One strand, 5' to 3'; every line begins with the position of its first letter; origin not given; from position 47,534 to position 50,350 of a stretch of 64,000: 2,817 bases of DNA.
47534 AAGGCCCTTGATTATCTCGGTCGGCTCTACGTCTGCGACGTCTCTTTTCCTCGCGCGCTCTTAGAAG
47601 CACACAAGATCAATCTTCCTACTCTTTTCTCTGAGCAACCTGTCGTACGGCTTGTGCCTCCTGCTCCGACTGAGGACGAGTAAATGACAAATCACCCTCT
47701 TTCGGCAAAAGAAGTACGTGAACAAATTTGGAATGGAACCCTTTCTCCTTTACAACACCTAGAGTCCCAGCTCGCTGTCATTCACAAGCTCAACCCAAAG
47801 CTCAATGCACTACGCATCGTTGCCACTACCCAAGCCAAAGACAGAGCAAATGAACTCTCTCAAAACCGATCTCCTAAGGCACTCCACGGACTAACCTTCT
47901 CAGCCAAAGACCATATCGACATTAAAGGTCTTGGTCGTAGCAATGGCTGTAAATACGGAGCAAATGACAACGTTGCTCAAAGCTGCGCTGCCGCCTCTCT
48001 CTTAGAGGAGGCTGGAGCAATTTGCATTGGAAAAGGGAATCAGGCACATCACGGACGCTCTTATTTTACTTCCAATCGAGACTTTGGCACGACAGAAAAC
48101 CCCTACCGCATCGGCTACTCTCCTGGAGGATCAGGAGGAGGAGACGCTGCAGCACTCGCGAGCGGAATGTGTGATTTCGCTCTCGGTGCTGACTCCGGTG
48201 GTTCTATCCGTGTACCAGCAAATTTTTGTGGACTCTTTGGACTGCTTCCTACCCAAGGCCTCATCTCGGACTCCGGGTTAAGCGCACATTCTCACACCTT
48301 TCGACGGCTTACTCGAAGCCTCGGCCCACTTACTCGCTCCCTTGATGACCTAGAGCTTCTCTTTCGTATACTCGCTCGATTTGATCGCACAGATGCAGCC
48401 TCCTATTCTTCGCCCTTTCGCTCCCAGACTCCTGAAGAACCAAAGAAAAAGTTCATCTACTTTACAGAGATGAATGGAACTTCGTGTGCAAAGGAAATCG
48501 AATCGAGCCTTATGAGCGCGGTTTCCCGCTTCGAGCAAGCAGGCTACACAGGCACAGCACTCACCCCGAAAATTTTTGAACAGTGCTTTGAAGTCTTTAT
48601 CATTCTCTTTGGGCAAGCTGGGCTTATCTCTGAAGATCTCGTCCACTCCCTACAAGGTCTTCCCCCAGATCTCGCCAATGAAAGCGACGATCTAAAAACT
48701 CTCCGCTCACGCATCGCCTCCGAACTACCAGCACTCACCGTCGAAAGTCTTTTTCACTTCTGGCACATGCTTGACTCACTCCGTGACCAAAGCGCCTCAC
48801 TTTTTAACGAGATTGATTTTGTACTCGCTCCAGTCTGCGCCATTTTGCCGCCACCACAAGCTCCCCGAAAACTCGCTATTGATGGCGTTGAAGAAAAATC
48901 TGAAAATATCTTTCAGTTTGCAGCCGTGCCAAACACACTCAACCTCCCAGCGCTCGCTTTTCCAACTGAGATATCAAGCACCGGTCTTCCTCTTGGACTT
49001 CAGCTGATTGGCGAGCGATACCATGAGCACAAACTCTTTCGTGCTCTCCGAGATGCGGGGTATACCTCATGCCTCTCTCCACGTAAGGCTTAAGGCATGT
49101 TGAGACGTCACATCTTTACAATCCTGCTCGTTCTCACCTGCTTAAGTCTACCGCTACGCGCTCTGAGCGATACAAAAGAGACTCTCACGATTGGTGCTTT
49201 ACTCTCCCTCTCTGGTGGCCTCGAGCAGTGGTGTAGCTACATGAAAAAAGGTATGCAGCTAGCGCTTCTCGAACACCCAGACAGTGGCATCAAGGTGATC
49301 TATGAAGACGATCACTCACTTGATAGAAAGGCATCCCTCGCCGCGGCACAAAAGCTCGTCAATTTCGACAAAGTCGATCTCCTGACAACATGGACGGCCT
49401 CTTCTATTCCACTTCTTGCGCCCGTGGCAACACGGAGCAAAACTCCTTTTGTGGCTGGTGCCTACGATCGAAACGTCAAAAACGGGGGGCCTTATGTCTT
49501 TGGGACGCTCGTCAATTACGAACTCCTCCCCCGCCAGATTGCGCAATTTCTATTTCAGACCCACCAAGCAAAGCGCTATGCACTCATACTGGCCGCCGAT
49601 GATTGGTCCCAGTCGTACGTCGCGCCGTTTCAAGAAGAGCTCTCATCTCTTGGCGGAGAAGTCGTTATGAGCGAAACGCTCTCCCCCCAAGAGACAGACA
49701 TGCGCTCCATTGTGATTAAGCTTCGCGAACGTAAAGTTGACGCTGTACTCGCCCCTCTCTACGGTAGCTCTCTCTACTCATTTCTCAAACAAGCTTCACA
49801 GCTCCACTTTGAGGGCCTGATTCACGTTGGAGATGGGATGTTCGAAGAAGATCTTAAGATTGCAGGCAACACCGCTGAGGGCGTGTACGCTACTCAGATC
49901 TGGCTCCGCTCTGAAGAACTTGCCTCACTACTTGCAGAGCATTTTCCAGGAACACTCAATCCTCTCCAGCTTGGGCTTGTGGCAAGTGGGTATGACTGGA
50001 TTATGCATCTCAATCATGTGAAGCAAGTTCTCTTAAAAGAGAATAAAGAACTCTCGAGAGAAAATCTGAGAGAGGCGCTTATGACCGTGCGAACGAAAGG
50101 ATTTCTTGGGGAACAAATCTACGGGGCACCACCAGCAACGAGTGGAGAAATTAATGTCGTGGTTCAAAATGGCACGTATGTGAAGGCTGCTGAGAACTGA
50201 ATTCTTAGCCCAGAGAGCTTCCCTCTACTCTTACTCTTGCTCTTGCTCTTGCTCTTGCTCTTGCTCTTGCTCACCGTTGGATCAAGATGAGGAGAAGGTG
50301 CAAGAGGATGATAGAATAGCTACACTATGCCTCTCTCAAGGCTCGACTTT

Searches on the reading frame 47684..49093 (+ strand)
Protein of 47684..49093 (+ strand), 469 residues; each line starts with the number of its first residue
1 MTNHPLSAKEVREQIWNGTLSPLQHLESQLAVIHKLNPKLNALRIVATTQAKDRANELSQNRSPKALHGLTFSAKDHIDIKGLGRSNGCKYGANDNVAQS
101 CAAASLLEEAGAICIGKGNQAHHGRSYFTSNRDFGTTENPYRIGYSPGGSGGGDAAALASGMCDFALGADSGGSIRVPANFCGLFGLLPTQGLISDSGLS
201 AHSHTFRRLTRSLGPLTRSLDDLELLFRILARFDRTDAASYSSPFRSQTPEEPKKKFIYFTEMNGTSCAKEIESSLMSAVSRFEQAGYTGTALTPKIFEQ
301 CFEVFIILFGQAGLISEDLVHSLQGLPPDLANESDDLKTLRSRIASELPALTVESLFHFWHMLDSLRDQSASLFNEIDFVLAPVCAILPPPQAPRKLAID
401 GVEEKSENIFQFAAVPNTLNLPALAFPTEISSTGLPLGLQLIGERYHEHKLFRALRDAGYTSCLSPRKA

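Call 10: search_protein_families(library=pfam, proteins=[window:47684-49093:+], max_evalue=0.001)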
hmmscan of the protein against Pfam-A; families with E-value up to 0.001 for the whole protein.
window:47684-49093:+ (469 aa): 1 family
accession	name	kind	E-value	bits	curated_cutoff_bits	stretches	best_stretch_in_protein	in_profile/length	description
PF01425.27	Amidase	-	4.2e-69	234.1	27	1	27-451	4-444/445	Amidase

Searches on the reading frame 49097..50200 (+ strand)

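Call 10: search_protein_families(library=pfam, proteins=[window:49097-50200:+], max_evalue=0.001)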
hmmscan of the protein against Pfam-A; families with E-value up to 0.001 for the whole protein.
window:49097-50200:+ (367 aa): 3 families
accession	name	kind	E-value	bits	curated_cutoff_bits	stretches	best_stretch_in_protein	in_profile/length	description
PF13458.12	Peripla_BP_6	-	2.6e-36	126.4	31.7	1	29-340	1-320/343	Periplasmic binding protein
PF13433.12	Peripla_BP_5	-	2.4e-08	33.9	27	1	31-238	2-213/363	Periplasmic binding protein domain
PF01094.35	ANF_receptor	-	2.4e-07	30.6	25.4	1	75-265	34-211/353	Receptor family ligand binding region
